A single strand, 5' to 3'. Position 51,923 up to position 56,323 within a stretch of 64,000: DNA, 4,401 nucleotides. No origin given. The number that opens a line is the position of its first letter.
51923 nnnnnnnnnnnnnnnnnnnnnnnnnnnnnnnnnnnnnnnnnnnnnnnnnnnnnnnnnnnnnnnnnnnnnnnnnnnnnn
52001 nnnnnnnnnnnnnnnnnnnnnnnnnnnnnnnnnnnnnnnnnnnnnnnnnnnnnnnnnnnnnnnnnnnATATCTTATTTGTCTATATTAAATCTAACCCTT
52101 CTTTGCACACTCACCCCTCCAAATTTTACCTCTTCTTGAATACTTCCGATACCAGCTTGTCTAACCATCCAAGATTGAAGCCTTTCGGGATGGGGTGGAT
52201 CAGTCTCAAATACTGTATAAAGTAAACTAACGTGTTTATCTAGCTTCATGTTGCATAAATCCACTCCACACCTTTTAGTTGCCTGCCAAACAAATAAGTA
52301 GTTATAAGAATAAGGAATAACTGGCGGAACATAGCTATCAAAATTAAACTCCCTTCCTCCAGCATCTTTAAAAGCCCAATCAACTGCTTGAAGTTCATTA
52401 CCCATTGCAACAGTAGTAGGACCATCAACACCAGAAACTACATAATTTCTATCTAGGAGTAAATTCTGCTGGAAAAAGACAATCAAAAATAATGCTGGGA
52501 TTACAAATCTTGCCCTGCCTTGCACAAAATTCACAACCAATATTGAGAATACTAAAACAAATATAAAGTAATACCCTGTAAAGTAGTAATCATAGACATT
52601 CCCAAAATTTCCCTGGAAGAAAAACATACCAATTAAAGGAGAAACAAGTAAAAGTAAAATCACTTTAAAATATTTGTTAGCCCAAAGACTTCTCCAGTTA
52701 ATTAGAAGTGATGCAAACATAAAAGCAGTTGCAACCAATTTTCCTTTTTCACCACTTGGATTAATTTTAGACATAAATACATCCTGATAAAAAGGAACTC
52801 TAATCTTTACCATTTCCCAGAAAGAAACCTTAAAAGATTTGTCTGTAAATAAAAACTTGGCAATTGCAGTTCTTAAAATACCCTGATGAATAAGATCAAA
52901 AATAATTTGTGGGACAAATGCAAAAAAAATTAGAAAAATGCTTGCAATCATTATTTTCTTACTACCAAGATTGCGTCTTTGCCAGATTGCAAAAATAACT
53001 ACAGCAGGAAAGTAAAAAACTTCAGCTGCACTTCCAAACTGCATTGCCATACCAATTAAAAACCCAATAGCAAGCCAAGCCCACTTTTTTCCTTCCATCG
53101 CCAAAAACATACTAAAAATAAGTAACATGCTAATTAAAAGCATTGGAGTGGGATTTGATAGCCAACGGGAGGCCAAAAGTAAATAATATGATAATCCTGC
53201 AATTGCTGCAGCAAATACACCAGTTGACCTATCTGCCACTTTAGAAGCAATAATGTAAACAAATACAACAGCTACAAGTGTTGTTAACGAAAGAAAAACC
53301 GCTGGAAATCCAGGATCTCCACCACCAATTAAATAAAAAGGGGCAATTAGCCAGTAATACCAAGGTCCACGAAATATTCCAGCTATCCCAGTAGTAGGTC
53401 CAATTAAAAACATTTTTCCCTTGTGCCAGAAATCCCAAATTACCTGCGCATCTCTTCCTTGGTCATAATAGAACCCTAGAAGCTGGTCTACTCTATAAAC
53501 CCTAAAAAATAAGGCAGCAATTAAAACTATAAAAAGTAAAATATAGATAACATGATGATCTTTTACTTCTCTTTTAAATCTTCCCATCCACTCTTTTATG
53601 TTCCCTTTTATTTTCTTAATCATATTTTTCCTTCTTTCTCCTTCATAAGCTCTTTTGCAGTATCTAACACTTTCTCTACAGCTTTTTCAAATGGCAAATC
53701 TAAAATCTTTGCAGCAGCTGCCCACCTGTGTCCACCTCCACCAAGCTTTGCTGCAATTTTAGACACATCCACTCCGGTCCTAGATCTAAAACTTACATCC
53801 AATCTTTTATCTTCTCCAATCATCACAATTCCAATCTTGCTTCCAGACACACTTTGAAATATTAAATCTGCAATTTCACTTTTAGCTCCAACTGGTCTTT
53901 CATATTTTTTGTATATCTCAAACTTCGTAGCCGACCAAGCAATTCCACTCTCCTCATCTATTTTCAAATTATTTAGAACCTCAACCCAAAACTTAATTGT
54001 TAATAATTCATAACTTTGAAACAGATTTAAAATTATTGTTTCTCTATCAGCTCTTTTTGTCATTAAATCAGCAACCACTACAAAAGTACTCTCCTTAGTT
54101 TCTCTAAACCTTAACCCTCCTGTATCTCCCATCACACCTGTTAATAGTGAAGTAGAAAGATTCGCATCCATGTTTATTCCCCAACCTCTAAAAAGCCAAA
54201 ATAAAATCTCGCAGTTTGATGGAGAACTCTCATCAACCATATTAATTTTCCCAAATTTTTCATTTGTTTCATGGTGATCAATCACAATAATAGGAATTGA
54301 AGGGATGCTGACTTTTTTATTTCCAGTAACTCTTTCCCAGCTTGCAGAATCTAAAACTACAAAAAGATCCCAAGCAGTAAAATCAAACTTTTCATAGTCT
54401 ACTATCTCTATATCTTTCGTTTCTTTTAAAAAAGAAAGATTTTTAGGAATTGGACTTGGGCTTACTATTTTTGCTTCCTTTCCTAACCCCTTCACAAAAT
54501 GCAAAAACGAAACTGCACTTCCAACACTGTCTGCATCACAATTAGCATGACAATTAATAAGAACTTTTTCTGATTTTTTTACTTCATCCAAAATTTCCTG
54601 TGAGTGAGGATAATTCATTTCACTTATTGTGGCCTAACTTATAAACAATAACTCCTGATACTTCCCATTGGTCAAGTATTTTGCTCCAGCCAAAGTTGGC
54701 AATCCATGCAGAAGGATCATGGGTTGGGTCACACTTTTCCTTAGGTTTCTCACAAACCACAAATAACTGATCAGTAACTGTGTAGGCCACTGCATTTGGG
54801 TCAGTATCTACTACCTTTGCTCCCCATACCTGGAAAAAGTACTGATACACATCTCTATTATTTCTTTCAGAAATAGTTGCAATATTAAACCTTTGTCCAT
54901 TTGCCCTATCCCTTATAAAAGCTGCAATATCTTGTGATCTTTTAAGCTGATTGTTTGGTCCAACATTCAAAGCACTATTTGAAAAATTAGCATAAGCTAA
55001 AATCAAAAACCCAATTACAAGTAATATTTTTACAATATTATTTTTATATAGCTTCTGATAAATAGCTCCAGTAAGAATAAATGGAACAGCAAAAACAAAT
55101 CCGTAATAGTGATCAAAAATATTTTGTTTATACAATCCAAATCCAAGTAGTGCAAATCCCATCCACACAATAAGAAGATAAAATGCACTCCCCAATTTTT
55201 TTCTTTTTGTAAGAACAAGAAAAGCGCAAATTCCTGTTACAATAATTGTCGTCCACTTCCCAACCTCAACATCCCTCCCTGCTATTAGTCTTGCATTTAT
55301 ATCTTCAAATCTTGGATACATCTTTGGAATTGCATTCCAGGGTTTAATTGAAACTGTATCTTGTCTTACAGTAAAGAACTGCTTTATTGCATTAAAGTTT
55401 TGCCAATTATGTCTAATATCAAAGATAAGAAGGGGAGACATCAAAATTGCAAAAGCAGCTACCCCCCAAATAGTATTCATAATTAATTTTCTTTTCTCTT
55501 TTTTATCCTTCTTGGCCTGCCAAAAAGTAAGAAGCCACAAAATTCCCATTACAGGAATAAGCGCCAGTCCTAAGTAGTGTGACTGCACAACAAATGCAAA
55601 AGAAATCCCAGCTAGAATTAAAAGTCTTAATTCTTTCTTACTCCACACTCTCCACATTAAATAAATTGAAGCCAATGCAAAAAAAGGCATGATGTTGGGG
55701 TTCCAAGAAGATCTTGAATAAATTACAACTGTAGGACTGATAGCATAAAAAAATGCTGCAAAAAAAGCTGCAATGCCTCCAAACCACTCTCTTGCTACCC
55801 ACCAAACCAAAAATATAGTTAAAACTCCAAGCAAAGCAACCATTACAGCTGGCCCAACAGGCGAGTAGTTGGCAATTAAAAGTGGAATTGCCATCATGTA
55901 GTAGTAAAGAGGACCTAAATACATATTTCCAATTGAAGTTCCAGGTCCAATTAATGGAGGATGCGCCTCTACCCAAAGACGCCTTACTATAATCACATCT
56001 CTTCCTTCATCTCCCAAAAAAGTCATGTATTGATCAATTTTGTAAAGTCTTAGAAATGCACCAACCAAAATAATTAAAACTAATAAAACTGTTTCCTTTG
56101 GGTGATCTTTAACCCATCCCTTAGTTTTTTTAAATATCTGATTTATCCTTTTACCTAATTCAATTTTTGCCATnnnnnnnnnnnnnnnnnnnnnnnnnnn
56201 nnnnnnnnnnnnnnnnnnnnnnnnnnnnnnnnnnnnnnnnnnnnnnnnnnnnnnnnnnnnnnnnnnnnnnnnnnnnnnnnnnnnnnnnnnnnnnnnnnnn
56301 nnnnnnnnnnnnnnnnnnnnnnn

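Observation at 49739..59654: Paired polyprenol-phosphate-sugar synthases and GT-C transferases, including a GT2-GtrA fusion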

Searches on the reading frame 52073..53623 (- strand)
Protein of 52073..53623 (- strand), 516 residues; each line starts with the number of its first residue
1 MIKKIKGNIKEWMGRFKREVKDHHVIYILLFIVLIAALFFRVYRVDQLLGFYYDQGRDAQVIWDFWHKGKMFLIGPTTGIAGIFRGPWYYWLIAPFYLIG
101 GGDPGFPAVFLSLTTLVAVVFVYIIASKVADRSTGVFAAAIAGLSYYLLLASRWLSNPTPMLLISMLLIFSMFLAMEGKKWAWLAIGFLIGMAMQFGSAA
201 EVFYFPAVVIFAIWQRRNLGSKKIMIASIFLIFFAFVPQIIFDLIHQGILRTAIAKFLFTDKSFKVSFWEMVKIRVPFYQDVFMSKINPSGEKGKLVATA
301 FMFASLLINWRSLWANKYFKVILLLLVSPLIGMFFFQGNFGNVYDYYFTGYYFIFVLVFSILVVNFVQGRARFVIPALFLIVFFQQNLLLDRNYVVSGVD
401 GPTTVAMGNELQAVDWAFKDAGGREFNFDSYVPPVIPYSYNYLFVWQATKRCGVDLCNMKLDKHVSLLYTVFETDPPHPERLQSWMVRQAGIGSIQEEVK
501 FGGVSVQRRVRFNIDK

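Call 4: search_protein_families(library=pfam, proteins=[window:52073-53623:-], max_evalue=0.01)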
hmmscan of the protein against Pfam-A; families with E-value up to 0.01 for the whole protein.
window:52073-53623:- (516 aa): 1 family
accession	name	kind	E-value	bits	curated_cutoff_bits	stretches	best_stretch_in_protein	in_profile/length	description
PF13231.12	PMT_2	-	9.2e-15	55.6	26.1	1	86-241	3-159/160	Dolichyl-phosphate-mannose-protein mannosyltransferase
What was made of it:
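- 52073..53623 (-): GT-C-516: PMT_2-type GT-C transferase. PMT_2, 55.6 bits (call 4).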

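Call 5: search_protein_families(library=ncbifam, proteins=[window:52073-53623:-], max_evalue=0.01)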
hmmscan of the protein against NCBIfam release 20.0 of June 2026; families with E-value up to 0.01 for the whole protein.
window:52073-53623:- (516 aa): 0 families

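Call 44: search_solved_structures(query=window:52073-53623:-, max_evalue=0.1)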
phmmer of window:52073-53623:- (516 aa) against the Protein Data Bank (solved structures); distinct sequences matched with E-value up to 0.1: 0.

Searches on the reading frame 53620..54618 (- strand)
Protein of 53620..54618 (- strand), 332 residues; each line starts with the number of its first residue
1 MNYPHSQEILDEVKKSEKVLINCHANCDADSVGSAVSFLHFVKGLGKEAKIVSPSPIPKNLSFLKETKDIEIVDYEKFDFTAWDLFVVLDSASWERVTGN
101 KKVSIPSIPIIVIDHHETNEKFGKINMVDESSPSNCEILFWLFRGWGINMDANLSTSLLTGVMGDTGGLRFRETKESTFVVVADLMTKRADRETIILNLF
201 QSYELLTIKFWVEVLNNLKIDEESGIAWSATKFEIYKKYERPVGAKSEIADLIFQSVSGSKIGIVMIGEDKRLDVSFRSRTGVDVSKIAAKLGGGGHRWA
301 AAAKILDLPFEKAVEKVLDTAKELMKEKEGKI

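Call 4: search_protein_families(library=pfam, proteins=[window:53620-54618:-], max_evalue=0.01)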
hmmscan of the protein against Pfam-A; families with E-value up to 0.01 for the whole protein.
window:53620-54618:- (332 aa): 2 families
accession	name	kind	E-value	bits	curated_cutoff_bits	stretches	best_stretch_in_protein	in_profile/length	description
PF01368.27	DHH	-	1.3e-13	51.7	28.1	1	18-161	1-124/125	DHH family, N-terminal domain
PF02272.25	DHHA1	-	1.2e-10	42.2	25.9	1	248-327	20-102/102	DHHA1 domain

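Call 5: search_protein_families(library=ncbifam, proteins=[window:53620-54618:-], max_evalue=0.01)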
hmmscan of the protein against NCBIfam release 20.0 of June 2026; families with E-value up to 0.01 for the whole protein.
window:53620-54618:- (332 aa): 11 families
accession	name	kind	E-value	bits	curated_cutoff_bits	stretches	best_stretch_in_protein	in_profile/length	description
NF053633.1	OlncasPapPhNrnA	equivalog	8.3e-25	87.4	350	1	5-324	5-314/317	bifunctional oligoribonuclease/PAP phosphatase NrnA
NF011110.0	PRK14538.1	equivalog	2.3e-15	55.8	707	1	6-326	357-679/838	putative bifunctional signaling protein/50S ribosomal protein L9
NF041569.1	A-tRNAntase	equivalog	1.3e-14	53.4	1440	1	20-327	3-303/880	A-adding tRNA nucleotidyltransferase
NF011445.0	PRK14869.2-1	equivalog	1.9e-07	29.9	483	1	97-173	321-395/548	putative manganese-dependent inorganic diphosphatase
NF003877.0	PRK05427.1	equivalog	8.1e-07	28.8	283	1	17-185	2-168/308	manganese-dependent inorganic pyrophosphatase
NF011442.0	PRK14869.1-4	equivalog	7.3e-05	21.4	400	0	112-179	330-399/543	putative manganese-dependent inorganic diphosphatase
NF011440.0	PRK14869.1-2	equivalog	0.00016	20.5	746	0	18-63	3-49/541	putative manganese-dependent inorganic diphosphatase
NF053576.1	RecJ_archaeal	equivalog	0.0012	17.8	360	0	8-121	3-98/452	RecJ family nuclease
TIGR00644.1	recJ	equivalog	0.0012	17.2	396.9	1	9-126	47-154/546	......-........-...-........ exonuclease RecJ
NF011446.0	PRK14869.2-2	equivalog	0.0021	16.5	601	0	97-177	333-411/576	putative manganese-dependent inorganic diphosphatase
NF011449.0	PRK14869.2-5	equivalog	0.0073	15.4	411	0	112-170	232-292/451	putative manganese-dependent inorganic diphosphatase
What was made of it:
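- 53620..54618 (-): DHH/DHHA1 phosphoesterase (NrnA-like) embedded in the operon; probably not part of the glycosylation chemistry. Pfam DHH and DHHA1, and NCBIfam NrnA at 87 bits, below the cutoff (calls 4, 5).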

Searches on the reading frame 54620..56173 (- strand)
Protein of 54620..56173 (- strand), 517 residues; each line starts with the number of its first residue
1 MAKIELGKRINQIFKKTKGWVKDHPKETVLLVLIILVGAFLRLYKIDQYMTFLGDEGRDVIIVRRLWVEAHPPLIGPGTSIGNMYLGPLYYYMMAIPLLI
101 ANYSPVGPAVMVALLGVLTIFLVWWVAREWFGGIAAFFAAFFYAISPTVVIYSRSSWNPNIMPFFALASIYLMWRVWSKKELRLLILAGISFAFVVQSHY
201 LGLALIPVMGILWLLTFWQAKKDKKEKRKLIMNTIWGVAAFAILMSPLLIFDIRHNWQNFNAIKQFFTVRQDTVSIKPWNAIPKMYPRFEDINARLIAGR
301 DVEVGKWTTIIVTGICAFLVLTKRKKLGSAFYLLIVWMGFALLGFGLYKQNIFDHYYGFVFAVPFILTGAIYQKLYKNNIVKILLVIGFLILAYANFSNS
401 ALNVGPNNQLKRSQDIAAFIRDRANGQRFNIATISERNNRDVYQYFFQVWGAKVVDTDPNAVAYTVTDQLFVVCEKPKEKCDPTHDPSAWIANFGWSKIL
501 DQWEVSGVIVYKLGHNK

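Call 4: search_protein_families(library=pfam, proteins=[window:54620-56173:-], max_evalue=0.01)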
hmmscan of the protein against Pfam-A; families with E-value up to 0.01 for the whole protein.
window:54620-56173:- (517 aa): 3 families
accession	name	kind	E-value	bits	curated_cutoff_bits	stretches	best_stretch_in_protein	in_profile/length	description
PF13231.12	PMT_2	-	9.4e-12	45.9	26.1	1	88-248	4-157/160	Dolichyl-phosphate-mannose-protein mannosyltransferase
PF02366.24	PMT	-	9.6e-09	35.6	22.7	1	97-250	74-232/245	Dolichyl-phosphate-mannose-protein mannosyltransferase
PF14897.12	EpsG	-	0.0059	16.2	30.1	1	315-396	226-310/326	EpsG family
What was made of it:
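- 54620..56173 (-): GT-C-517: PMT_2/PMT-type GT-C transferase, the conserved partner of GT2-231. PMT_2 45.9 bits and PMT 35.6 bits (call 4).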

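Call 5: search_protein_families(library=ncbifam, proteins=[window:54620-56173:-], max_evalue=0.01)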
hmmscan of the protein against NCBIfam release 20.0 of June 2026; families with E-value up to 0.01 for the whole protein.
window:54620-56173:- (517 aa): 3 families
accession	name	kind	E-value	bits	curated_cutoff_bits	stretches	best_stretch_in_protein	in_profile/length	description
TIGR03663.1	TIGR03663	subfamily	7.6e-16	58.2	126.25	1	31-411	4-384/435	flippase activity-associated protein Agl23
TIGR04154.1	archaeo_STT3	subfamily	0.00048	18.6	450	1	85-263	68-272/831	oligosaccharyl transferase, archaeosortase A system-associated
NF047440.1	LA3751_2_3_fam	subfamily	0.0024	16.7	200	1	97-246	92-234/460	LA_3751/LA_3752 family putative glycosyltransferase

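Call 43: search_solved_structures(query=window:54620-56173:-, max_evalue=0.1)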
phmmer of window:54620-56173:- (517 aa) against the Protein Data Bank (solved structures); distinct sequences matched with E-value up to 0.1: 0.

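Call 47: search_solved_structures(query=A2, max_evalue=1)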
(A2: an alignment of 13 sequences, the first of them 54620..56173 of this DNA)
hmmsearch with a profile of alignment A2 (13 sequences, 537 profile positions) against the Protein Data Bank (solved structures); distinct sequences matched with E-value up to 1: 6.
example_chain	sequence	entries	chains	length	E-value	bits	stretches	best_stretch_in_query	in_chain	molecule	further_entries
6p25_A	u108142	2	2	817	5.5e-06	28.7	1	100-243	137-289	Dolichyl-phosphate-mannose--protein mannosyltransferase 1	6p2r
8i9p_Lh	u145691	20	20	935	0.00042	22.5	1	106-205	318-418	dolichyl-diphosphooligosaccharide--protein glycotransferase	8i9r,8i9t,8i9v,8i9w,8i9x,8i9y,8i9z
5ezm_A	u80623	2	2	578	0.00058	22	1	20-241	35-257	4-amino-4-deoxy-L-arabinose transferase or related glycosyltransferases of PMT family | 4-amino-4-deoxy-L-arabinose (L-Ara4N) transferase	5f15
9i5k_A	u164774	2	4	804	0.0039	19.3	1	15-241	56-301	Dolichyl-phosphate-mannose--protein mannosyltransferase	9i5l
9e61_A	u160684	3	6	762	0.012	17.7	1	20-213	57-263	Dolichyl-phosphate-mannose--protein mannosyltransferase 4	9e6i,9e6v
6el2_A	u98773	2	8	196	0.39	12.7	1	374-464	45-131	Transcriptional regulator TetR family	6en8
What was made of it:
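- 54620..56173 (-): The paralogue profile hits PMT1 6P25 (5.5e-6), STT3 and ArnT (call 47).
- On GT-C glycosyltransferases, PMT/ArnT (PMT_2) class: The profile hits PMT1 (5.5e-6), STT3 and ArnT (call 47).
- Closest known: Actinobacterial Ppm1-Pmt protein O-mannosylation and PPM-dependent lipomannan assembly. Different: The window GT-Cs reach PMT only at Pfam or profile level (calls 4, 47) and lack a detected PMT_4TMC domain.
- Tried and rejected: Only a profile of 13 window paralogues reached PMT1, STT3 and ArnT (call 47).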
